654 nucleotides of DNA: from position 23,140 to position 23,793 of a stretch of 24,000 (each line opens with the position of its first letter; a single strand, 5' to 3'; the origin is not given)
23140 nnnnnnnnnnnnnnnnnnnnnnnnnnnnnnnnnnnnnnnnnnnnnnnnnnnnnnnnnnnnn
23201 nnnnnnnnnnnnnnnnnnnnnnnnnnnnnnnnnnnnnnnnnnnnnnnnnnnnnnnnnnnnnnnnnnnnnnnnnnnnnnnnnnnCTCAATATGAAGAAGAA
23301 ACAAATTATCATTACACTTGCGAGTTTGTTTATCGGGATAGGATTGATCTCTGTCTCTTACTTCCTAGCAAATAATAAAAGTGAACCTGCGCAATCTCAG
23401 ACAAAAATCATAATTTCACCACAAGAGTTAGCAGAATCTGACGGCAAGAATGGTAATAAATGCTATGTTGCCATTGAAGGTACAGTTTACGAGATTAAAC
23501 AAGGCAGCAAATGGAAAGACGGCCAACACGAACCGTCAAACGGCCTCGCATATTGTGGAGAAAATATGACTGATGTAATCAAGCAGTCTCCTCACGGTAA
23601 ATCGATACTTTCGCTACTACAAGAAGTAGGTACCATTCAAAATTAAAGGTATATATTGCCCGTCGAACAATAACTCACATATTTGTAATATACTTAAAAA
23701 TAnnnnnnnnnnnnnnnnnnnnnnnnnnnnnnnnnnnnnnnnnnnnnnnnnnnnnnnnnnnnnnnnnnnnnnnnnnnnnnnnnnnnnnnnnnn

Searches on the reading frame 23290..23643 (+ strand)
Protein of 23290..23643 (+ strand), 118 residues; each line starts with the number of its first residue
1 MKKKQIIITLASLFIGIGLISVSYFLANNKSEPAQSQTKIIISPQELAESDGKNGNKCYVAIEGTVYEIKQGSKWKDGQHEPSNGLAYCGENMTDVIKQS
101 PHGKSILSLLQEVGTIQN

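Call 21: search_protein_families(library=pfam, proteins=[window:23290-23643:+], max_evalue=0.01)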
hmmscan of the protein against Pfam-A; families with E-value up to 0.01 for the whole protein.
window:23290-23643:+ (118 aa): 1 family
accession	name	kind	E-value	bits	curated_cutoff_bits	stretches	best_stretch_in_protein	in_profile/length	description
PF00173.33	Cyt-b5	-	0.00012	22.5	23.7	1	44-111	2-66/74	Cytochrome b5-like Heme/Steroid binding domain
